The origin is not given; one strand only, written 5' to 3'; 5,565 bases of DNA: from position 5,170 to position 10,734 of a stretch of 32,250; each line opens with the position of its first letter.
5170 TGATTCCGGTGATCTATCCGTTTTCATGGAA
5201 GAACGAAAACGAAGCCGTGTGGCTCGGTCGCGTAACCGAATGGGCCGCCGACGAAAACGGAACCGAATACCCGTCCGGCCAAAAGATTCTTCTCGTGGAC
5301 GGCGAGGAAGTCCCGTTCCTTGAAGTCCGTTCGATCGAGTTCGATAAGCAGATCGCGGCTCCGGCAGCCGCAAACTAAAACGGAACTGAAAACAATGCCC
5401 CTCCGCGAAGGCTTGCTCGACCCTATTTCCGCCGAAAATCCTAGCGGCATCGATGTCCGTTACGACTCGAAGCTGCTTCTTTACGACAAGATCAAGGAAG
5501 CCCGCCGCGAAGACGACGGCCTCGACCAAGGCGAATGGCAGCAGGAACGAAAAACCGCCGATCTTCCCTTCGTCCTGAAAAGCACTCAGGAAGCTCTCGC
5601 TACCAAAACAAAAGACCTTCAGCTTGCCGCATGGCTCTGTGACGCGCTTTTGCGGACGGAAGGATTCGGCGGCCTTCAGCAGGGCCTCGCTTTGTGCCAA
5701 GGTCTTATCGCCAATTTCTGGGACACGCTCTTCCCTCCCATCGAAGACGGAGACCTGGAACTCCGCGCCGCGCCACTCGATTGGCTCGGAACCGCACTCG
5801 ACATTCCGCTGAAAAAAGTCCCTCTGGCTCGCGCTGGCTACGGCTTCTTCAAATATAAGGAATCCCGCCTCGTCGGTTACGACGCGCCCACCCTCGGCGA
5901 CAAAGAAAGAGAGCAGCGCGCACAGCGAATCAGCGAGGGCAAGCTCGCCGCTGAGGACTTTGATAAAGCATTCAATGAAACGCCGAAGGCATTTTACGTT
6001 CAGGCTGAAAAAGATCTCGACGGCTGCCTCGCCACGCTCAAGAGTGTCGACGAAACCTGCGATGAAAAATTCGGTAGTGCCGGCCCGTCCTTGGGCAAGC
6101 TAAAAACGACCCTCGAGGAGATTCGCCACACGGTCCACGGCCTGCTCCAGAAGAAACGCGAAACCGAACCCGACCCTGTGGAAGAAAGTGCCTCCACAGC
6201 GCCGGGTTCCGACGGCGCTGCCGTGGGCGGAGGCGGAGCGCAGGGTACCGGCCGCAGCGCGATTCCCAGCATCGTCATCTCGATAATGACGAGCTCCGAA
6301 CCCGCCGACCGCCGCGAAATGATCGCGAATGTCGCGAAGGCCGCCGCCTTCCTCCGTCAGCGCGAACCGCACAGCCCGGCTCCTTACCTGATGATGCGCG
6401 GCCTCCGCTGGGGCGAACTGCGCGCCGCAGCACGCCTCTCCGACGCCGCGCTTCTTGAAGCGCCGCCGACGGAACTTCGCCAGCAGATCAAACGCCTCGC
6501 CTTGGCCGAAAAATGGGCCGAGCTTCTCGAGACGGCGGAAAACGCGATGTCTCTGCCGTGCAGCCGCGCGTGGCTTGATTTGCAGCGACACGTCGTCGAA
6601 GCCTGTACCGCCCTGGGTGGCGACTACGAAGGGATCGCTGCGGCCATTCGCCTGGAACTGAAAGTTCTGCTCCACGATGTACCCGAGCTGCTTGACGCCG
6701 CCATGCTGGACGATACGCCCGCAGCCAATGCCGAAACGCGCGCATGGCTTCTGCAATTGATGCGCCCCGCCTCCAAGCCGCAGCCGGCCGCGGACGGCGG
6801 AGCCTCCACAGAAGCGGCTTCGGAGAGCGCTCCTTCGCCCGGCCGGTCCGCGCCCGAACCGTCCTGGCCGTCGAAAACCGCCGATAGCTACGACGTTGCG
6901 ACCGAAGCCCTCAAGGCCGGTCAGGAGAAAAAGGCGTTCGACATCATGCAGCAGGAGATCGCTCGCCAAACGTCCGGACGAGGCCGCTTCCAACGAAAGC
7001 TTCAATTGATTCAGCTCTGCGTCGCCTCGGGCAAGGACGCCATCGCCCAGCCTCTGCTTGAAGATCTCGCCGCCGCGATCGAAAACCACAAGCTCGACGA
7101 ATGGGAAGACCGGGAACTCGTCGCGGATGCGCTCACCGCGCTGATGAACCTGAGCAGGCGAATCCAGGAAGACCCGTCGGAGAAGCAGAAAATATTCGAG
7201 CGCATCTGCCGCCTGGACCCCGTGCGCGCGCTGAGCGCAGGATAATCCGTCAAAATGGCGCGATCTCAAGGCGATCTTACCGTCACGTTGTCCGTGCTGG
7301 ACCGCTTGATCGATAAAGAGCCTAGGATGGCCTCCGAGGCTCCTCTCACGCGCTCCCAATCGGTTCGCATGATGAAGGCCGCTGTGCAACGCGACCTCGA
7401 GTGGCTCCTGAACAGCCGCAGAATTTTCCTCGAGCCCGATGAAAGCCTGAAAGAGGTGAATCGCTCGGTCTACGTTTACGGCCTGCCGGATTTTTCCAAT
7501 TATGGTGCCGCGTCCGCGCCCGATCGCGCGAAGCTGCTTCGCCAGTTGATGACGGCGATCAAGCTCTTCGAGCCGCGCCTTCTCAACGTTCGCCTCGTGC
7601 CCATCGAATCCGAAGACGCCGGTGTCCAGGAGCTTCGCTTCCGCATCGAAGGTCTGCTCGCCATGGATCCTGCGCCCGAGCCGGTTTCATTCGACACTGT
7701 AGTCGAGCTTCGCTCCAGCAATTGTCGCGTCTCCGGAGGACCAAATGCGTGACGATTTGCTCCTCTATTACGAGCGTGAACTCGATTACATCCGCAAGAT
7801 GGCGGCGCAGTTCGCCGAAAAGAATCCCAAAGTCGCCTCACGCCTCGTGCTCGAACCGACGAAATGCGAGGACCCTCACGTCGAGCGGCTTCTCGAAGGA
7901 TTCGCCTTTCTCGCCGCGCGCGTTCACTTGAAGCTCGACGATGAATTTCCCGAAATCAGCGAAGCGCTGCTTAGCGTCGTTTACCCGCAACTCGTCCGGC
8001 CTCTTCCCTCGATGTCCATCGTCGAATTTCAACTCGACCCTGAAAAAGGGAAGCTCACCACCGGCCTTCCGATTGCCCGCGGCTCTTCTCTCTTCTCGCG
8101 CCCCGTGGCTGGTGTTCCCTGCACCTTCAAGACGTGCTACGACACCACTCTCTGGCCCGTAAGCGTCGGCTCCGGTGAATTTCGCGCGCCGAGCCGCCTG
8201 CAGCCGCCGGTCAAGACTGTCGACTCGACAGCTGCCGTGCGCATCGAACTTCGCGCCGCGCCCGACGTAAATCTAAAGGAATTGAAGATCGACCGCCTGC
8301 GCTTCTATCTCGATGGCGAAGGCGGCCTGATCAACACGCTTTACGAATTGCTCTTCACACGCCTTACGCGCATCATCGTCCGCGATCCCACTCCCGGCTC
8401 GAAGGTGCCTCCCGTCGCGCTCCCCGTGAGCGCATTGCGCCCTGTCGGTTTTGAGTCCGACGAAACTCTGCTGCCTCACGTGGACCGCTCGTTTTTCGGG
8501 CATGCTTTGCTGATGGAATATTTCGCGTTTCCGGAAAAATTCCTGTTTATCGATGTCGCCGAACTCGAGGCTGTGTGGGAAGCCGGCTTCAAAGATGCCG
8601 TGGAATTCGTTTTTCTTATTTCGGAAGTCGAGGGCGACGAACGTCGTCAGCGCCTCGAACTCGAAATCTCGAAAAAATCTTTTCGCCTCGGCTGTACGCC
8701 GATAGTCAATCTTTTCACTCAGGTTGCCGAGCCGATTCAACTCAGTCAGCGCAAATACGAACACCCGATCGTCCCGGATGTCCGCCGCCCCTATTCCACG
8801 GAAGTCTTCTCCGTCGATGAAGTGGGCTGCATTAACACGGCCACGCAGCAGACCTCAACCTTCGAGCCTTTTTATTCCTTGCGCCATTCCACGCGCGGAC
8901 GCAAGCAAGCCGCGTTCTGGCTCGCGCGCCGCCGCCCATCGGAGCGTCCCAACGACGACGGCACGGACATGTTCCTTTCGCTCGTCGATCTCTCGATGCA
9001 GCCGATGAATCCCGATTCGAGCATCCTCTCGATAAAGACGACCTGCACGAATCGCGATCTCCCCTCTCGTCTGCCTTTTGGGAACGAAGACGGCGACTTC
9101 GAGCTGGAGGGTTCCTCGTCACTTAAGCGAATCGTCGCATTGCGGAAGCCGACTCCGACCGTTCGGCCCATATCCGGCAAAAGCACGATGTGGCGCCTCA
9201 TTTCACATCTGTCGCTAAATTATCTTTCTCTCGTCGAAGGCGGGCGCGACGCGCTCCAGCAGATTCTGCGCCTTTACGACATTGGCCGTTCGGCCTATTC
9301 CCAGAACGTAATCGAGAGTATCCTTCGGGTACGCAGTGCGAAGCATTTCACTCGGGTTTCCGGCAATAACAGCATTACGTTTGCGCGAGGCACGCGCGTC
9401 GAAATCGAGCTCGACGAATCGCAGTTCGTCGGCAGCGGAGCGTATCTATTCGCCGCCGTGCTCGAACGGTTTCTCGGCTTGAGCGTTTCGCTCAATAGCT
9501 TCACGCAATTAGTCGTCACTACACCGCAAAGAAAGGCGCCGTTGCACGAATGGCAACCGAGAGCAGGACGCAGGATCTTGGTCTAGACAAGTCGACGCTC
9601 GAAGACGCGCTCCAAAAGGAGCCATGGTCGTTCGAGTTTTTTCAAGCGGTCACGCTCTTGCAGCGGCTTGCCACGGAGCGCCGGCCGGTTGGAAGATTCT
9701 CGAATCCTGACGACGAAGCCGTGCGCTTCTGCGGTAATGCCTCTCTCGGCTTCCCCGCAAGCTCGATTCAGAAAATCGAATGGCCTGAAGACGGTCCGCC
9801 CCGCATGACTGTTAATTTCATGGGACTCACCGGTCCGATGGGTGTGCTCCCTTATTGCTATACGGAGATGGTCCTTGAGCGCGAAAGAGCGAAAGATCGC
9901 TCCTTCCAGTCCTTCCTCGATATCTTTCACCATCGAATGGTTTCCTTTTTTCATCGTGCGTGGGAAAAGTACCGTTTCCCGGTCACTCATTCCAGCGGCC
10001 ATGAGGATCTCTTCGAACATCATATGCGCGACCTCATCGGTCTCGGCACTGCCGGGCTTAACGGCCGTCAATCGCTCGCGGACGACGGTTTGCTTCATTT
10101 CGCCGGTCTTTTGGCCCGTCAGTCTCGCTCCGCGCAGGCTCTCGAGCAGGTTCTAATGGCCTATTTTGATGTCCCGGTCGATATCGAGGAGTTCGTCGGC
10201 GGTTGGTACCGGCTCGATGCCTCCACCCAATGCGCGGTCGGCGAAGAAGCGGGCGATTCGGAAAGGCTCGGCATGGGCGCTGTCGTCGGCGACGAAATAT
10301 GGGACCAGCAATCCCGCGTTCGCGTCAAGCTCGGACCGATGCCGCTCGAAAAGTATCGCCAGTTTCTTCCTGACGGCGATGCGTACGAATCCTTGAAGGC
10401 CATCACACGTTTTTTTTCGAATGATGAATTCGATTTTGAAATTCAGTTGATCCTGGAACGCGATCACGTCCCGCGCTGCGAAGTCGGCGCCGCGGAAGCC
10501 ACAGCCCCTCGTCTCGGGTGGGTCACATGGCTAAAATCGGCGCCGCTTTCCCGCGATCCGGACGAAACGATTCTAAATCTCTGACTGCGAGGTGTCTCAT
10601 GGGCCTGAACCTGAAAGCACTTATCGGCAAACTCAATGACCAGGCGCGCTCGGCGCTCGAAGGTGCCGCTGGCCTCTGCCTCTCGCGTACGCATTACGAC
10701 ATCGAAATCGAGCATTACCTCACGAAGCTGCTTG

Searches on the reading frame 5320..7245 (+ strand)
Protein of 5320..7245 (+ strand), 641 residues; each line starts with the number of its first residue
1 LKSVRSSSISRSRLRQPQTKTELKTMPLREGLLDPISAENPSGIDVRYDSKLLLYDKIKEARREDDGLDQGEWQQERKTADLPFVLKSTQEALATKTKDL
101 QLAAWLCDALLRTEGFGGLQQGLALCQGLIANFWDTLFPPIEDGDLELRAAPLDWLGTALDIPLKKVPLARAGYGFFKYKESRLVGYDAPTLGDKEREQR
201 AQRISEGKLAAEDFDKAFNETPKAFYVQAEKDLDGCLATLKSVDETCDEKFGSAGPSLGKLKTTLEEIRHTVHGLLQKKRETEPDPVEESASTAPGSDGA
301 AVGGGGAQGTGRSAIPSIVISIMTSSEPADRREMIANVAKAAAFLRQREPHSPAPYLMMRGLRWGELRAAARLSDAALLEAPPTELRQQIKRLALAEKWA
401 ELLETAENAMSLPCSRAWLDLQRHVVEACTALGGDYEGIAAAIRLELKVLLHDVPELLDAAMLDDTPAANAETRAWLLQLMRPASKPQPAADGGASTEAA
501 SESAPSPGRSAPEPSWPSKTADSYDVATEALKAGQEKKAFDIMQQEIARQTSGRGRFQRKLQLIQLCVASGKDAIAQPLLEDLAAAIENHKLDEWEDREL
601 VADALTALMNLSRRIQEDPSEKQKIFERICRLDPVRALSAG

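Call 4: search_protein_families(library=pfam, proteins=[window:5320-7245:+])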
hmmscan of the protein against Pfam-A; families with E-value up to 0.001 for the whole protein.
window:5320-7245:+ (641 aa): 2 families
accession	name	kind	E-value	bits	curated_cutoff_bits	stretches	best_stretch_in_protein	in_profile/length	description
PF16989.10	T6SS_VasJ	-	3.1e-44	151.8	26.2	1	332-597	5-245/255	Type VI secretion, EvfE, EvfF, ImpA, BimE, VC_A0119, VasJ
PF06812.17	ImpA_N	-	5e-35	120.6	26.9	1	33-156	1-117/119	ImpA, N-terminal, type VI secretion system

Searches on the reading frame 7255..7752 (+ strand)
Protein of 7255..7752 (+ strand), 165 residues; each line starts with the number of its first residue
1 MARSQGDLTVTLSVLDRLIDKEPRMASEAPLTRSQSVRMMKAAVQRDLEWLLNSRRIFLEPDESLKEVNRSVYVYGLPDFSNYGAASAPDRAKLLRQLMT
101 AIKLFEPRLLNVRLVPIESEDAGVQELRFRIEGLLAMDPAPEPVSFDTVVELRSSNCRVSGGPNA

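Call 4: search_protein_families(library=pfam, proteins=[window:7255-7752:+])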
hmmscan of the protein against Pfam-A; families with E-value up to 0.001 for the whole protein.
window:7255-7752:+ (165 aa): 1 family
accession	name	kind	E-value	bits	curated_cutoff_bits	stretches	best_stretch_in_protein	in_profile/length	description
PF04965.19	GPW_gp25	-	1.6e-15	57.1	27.2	1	40-139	3-95/96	Baseplate wedge protein gp25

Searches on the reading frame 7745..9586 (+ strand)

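Call 4: search_protein_families(library=pfam, proteins=[window:7745-9586:+])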
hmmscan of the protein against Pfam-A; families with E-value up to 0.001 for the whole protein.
window:7745-9586:+ (613 aa): 1 family
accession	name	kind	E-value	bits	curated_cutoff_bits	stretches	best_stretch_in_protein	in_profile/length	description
PF05947.17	T6SS_TssF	-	3.7e-224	746.2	25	1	1-610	1-608/608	Type VI secretion system, TssF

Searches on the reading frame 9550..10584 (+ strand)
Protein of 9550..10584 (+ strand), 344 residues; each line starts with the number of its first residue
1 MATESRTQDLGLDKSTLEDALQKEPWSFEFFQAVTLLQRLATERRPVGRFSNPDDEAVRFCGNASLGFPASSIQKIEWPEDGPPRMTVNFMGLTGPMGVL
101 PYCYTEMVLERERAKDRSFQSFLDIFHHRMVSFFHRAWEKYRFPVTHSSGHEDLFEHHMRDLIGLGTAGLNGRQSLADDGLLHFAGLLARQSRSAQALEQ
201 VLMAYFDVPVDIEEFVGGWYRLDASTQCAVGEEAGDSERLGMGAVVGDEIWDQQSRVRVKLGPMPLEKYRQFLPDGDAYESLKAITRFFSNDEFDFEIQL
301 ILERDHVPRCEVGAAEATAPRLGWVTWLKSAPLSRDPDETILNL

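Call 4: search_protein_families(library=pfam, proteins=[window:9550-10584:+])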
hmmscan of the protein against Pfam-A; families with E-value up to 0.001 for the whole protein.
window:9550-10584:+ (344 aa): 1 family
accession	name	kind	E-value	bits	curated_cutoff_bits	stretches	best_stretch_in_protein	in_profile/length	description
PF06996.16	T6SS_TssG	-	1.8e-109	366.2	24.6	1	24-329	1-304/304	Type VI secretion, TssG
